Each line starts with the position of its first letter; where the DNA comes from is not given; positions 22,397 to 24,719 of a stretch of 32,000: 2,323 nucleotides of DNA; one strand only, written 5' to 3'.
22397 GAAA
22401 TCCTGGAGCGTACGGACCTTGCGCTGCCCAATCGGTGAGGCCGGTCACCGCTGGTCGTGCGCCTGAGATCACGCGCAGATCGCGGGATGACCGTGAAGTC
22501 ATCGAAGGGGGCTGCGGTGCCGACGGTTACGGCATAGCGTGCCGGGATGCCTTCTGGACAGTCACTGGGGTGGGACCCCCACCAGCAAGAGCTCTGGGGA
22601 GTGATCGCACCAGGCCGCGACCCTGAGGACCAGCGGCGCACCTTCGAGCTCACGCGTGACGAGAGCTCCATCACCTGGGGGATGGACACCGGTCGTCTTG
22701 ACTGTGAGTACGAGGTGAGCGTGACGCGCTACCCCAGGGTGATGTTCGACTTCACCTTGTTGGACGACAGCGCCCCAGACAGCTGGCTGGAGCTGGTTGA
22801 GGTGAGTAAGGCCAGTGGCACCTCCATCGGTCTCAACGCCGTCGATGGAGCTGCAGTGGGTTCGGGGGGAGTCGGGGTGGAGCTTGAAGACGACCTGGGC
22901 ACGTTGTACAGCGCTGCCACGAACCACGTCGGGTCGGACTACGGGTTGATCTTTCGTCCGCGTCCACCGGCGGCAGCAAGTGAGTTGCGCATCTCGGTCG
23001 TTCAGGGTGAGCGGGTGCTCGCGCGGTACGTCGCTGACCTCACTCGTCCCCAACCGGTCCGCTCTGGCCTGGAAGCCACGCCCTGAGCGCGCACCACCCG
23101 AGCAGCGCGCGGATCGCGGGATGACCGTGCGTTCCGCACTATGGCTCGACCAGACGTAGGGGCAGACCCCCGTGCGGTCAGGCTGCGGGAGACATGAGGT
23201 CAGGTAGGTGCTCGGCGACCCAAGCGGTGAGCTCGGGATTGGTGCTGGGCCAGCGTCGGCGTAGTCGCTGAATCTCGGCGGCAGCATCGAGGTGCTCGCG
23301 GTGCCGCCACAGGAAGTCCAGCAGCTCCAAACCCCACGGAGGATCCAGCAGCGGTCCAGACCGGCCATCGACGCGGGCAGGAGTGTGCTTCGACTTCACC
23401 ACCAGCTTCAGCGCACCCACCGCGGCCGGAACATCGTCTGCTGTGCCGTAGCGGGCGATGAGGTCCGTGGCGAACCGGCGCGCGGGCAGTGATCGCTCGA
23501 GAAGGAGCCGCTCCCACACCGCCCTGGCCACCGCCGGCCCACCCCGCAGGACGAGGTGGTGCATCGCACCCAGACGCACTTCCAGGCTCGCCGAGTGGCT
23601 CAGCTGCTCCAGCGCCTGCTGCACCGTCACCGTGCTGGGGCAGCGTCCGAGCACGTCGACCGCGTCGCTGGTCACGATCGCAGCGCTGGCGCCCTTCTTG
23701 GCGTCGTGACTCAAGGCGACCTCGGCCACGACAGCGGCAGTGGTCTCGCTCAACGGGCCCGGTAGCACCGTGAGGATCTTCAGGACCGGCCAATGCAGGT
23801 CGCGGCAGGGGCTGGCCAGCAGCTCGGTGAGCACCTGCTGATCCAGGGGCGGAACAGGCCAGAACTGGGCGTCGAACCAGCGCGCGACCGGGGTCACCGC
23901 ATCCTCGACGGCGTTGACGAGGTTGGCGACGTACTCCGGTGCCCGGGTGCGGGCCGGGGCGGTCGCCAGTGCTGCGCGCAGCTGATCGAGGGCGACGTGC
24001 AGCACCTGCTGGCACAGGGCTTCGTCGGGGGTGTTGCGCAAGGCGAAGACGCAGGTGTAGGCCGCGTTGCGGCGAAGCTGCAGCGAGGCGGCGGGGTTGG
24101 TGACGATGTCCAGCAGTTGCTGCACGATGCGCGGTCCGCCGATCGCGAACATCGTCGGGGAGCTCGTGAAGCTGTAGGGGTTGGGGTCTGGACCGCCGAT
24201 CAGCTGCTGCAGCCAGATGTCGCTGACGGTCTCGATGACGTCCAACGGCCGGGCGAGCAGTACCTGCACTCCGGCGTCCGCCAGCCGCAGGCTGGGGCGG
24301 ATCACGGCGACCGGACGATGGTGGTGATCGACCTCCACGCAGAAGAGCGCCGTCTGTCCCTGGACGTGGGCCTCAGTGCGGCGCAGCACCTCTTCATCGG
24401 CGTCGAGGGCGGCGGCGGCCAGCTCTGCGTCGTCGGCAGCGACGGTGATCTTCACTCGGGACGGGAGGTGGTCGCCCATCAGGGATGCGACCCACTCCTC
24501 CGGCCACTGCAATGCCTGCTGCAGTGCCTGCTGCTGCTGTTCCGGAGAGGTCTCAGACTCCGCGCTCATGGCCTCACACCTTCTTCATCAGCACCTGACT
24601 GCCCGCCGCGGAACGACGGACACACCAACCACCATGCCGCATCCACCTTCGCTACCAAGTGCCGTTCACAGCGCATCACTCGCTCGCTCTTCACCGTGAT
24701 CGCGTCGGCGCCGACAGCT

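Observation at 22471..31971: Twelve same-strand copies of a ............-centred repeat partition 9.5 kb into orphan-gene cassettes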

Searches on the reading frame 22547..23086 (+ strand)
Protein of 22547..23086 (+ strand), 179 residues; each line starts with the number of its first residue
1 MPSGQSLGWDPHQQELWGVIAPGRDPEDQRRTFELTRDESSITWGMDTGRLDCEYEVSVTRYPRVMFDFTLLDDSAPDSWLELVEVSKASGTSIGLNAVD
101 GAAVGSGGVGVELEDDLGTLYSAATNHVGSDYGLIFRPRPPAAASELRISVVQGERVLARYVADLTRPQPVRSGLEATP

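Call 8: search_protein_families(library=pfam, proteins=[window:22547-23086:+], max_evalue=0.01)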
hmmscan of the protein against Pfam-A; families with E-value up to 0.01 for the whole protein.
window:22547-23086:+ (179 aa): 0 families

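Call 36: search_protein_families(library=pfam, alignment_id=A2, max_evalue=0.001)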
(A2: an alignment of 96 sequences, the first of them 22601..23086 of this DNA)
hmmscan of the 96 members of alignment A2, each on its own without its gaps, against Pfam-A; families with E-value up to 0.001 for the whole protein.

A. member 1, window:22601-23086:+ (161 aa): 0 families

B. families by the number of members that match (of 96 scanned): 50 families (the first 25 are shown)
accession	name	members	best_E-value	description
PF00583.31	Acetyltransf_1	6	1.7e-15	Acetyltransferase (GNAT) family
PF01850.27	PIN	5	7.6e-10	PIN domain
PF13302.13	Acetyltransf_3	3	5.6e-37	Acetyltransferase (GNAT) domain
PF08281.18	Sigma70_r4_2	3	6.4e-19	Sigma-70, region 4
PF04545.22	Sigma70_r4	3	2.3e-14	Sigma-70, region 4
PF09957.15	VapB_antitoxin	3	2.6e-12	Bacterial antitoxin of type II TA system, VapB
PF13508.13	Acetyltransf_7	3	1e-10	Acetyltransferase (GNAT) domain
PF04542.20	Sigma70_r2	3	4.7e-07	Sigma-70 region 2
PF00589.27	Phage_integrase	2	3.7e-25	Phage integrase family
PF13671.12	AAA_33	2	6.8e-21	AAA domain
PF13673.13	Acetyltransf_10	2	1.8e-10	Acetyltransferase (GNAT) domain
PF02604.26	PhdYeFM_antitox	2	7.1e-10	Antitoxin Phd_YefM, type II toxin-antitoxin system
PF13238.12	AAA_18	2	8.3e-07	AAA domain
PF07704.17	PSK_trans_fac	2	1.9e-05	Rv0623-like transcription factor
PF07638.17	Sigma70_ECF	2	1.9e-05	ECF sigma factor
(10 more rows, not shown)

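Call 86: search_protein_families(library=ncbifam, proteins=[window:22547-23086:+], max_evalue=0.01)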
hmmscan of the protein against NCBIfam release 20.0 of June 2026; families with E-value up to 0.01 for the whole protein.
window:22547-23086:+ (179 aa): 0 families

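Call 87: search_protein_families(library=padloc, proteins=[window:22547-23086:+], max_evalue=0.01)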
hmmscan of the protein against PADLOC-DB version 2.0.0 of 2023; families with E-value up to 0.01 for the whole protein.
window:22547-23086:+ (179 aa): 0 families

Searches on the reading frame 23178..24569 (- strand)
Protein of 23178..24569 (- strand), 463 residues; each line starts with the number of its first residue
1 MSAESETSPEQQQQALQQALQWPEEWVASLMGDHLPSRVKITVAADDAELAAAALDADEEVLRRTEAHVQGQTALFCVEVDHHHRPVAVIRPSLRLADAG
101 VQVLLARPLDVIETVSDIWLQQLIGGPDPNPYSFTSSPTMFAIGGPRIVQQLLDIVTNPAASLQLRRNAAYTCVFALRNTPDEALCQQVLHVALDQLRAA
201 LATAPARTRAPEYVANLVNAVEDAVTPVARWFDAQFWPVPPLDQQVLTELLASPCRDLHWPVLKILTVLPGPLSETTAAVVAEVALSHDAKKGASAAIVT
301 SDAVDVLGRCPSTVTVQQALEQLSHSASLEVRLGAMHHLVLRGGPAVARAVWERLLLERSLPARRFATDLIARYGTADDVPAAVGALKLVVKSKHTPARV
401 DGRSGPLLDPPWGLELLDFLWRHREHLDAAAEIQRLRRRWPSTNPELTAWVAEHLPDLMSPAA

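Call 8: search_protein_families(library=pfam, proteins=[window:23178-24569:-], max_evalue=0.01)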
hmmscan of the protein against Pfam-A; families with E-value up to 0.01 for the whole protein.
window:23178-24569:- (463 aa): 0 families

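Call 13: find_encoding_contigs(protein=window:23178-24569:-, flank=10000, max_places=6)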
Protein window:23178-24569:- (463 aa): 10 contigs read that carry it; 6 places shown.
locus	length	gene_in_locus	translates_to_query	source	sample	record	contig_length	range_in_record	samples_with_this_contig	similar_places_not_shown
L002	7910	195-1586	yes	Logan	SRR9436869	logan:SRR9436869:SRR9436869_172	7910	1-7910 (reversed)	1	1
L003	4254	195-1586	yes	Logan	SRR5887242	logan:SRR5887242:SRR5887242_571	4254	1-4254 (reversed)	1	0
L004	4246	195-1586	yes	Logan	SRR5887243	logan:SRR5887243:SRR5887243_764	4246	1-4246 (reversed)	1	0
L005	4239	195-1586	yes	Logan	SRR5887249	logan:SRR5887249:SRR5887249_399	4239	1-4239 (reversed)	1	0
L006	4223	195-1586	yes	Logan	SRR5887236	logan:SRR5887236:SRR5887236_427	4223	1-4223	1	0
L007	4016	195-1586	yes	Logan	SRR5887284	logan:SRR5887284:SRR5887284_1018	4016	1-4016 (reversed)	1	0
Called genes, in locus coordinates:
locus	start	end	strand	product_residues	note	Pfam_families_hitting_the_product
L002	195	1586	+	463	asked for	-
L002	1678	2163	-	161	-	-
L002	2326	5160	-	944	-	PF13191:AAA_16, PF08281:Sigma70_r4_2 (faint), PF00196:GerE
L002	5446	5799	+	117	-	PF12680:SnoaL_2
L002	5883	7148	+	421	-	PF05368:NmrA, PF13460:NAD_binding_10, PF13577:SnoaL_4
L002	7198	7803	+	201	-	PF03807:F420_oxidored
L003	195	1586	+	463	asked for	-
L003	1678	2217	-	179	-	-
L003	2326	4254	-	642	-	?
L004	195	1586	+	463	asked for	-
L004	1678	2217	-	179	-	-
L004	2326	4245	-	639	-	?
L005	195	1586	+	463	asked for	-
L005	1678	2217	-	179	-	-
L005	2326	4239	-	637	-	?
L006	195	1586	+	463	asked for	-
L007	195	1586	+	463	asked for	-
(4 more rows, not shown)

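Call 86: search_protein_families(library=ncbifam, proteins=[window:23178-24569:-], max_evalue=0.01)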
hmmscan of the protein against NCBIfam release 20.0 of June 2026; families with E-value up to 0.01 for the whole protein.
window:23178-24569:- (463 aa): 0 families

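Call 87: search_protein_families(library=padloc, proteins=[window:23178-24569:-], max_evalue=0.01)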
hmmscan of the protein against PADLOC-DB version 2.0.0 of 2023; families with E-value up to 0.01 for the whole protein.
window:23178-24569:- (463 aa): 0 families
